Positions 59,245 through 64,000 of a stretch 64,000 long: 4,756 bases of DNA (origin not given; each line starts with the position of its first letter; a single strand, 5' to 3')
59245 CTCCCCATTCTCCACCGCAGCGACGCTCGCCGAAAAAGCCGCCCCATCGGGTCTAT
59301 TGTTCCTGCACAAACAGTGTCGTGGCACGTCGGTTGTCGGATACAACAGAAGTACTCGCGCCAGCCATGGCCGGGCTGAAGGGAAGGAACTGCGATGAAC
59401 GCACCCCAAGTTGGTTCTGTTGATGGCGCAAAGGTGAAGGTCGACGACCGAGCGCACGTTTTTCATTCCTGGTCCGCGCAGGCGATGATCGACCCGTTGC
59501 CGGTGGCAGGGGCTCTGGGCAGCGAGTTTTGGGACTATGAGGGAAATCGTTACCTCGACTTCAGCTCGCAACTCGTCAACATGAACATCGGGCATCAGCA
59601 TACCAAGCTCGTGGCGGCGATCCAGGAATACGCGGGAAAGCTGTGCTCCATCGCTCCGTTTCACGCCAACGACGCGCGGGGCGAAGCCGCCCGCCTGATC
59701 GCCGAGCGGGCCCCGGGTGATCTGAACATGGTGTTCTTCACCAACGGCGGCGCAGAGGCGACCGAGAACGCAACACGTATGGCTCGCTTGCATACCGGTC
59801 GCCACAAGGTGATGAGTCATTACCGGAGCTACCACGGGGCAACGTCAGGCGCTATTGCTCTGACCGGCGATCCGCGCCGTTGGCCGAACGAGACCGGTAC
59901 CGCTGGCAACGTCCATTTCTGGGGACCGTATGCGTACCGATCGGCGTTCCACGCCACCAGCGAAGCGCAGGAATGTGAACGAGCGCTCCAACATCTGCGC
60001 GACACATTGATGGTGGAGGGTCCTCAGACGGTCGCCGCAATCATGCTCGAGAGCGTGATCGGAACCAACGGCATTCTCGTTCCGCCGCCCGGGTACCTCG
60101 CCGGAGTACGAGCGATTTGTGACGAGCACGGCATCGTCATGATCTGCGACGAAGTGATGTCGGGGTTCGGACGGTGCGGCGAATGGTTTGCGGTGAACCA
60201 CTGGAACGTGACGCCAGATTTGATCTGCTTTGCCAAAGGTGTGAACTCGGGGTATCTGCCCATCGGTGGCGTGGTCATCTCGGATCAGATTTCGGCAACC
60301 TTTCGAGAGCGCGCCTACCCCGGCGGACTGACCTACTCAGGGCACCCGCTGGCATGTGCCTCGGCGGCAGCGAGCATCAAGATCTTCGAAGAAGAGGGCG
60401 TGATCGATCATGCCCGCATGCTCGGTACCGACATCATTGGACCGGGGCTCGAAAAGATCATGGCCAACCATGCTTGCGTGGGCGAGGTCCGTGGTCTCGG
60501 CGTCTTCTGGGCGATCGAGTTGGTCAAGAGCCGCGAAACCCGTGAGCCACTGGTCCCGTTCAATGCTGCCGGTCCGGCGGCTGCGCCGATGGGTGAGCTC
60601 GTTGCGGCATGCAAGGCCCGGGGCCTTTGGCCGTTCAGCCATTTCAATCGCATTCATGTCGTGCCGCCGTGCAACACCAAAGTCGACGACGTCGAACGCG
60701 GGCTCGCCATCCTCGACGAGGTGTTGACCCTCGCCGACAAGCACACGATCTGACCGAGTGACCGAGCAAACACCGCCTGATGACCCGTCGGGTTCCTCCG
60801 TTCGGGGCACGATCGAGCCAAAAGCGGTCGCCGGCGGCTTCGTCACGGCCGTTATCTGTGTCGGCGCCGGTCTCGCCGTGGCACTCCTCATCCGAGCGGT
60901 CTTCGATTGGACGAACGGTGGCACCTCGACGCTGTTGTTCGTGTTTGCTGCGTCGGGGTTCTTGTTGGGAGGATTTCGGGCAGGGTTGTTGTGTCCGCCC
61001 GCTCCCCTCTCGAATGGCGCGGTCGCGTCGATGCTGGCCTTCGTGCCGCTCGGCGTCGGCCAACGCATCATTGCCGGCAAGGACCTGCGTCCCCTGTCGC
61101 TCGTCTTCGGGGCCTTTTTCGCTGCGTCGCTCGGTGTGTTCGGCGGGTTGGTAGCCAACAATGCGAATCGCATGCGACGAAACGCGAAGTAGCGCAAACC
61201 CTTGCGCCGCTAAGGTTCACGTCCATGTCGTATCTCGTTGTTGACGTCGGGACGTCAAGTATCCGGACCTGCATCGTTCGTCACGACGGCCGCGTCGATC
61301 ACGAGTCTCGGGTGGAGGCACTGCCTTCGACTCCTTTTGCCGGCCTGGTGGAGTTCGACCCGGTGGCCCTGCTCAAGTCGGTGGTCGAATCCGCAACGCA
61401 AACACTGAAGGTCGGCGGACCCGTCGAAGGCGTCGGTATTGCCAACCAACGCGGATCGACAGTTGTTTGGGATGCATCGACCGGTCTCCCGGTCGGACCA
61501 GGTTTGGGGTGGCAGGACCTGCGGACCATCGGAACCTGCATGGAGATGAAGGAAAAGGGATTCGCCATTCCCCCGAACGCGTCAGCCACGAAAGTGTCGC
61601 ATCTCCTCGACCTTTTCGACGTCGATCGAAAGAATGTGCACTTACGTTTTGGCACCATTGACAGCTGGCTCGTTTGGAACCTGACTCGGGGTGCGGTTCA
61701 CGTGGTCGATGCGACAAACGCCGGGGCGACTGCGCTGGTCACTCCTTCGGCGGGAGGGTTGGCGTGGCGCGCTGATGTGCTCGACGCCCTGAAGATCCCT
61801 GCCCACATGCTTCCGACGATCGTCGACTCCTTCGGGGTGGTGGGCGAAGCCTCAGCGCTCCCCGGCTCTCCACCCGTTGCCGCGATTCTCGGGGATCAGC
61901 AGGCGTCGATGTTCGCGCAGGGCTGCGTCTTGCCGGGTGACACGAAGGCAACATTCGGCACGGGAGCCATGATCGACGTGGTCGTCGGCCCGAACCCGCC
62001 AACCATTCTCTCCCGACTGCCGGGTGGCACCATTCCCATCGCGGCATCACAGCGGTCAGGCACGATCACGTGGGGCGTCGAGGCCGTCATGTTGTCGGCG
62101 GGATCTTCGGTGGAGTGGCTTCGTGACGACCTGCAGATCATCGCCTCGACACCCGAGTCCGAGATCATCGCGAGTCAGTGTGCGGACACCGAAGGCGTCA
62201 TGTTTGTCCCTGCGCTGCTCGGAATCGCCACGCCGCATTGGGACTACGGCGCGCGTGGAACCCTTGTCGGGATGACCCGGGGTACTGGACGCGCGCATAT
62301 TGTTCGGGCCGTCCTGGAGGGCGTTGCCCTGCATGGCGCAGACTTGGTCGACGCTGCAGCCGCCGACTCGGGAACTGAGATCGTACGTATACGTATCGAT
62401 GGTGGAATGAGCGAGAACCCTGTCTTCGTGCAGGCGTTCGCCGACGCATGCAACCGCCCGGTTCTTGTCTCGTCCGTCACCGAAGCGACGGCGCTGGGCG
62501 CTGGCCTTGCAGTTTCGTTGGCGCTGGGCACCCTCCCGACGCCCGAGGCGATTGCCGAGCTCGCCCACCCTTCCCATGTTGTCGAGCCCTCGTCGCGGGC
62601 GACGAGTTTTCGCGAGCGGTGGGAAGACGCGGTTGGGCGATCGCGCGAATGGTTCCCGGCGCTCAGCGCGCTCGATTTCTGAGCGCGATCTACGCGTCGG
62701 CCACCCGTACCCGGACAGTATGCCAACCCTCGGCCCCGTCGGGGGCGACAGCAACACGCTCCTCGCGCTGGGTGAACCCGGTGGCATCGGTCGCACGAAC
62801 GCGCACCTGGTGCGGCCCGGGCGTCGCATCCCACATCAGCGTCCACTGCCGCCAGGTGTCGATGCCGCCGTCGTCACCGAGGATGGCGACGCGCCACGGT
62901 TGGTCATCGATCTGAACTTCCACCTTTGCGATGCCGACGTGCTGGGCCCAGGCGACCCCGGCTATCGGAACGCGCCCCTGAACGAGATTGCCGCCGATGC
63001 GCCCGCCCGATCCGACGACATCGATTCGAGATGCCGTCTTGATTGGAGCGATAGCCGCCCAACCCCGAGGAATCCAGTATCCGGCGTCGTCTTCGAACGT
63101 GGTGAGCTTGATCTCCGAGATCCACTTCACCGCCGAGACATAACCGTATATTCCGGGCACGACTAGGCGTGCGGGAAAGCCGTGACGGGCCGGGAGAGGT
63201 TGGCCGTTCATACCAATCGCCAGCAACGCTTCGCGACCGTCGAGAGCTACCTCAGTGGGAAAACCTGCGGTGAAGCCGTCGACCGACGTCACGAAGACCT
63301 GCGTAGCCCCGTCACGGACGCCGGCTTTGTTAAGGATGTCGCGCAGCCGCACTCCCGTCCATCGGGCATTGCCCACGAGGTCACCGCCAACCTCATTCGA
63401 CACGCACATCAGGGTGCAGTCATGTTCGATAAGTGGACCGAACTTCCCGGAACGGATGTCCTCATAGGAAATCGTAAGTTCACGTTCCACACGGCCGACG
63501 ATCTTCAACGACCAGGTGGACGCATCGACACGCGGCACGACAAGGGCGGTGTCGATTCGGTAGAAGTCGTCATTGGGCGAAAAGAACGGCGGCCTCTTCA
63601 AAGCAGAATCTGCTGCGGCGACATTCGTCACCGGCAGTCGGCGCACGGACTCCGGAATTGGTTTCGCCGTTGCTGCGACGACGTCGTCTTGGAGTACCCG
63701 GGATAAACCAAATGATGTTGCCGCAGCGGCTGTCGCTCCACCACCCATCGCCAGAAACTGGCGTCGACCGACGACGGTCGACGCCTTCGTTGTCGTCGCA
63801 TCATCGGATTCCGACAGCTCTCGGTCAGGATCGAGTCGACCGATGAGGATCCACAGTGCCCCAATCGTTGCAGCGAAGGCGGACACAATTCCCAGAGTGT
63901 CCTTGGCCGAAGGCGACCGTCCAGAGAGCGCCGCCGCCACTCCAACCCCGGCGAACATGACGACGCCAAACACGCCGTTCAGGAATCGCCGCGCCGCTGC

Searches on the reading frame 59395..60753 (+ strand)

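Call 4: search_protein_families(library=pfam, proteins=[window:59395-60753:+], max_evalue=0.01)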
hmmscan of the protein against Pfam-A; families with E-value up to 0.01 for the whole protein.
window:59395-60753:+ (452 aa): 1 family
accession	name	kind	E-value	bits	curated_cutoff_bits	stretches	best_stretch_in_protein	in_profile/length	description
PF00202.27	Aminotran_3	-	5.4e-85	286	30.5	1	35-444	11-403/403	Aminotransferase class-III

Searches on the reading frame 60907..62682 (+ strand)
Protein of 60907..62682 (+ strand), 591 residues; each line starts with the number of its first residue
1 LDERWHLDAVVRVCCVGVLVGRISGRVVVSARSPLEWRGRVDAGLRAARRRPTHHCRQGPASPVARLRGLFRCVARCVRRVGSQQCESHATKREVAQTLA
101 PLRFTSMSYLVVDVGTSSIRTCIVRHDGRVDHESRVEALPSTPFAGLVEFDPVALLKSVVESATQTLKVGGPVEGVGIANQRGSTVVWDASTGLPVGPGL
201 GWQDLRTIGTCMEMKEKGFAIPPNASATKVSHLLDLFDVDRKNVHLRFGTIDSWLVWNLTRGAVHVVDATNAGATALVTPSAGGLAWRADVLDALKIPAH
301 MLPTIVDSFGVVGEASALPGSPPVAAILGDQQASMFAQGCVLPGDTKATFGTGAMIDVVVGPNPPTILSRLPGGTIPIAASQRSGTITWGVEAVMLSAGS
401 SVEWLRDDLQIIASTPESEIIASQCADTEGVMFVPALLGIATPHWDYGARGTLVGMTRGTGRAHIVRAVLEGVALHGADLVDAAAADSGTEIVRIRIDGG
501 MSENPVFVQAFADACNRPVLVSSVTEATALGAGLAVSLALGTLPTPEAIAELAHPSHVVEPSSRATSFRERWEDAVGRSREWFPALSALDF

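Call 20: search_protein_families(library=pfam, proteins=[window:60907-62682:+], max_evalue=0.0001)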
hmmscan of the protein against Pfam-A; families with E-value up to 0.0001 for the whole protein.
window:60907-62682:+ (591 aa): 2 families
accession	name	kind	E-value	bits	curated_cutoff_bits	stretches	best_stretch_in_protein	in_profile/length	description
PF02782.22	FGGY_C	-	6.6e-33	114.6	27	1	386-534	28-192/198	FGGY family of carbohydrate kinases, C-terminal domain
PF00370.27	FGGY_N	-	1e-28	101.1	28.8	1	109-336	2-244/245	FGGY family of carbohydrate kinases, N-terminal domain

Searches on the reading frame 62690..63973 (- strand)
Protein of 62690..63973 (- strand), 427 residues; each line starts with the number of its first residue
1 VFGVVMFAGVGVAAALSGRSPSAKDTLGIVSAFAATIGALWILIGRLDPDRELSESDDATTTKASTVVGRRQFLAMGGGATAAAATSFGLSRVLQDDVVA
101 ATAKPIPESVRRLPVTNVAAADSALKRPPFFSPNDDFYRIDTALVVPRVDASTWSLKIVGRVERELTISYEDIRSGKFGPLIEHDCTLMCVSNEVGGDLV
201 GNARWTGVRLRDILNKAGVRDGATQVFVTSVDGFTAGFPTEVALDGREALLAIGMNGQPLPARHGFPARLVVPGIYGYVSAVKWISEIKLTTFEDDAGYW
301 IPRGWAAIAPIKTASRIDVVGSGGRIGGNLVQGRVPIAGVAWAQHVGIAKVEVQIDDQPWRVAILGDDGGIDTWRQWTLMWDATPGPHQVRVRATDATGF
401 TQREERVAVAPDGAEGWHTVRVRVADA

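Call 20: search_protein_families(library=pfam, proteins=[window:62690-63973:-], max_evalue=0.0001)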
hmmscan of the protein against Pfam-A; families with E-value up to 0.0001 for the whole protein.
window:62690-63973:- (427 aa): 1 family
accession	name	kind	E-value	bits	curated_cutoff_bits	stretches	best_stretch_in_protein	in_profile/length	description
PF00174.25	Oxidored_molyb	-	1.5e-44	152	24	1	145-299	3-168/169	Oxidoreductase molybdopterin binding domain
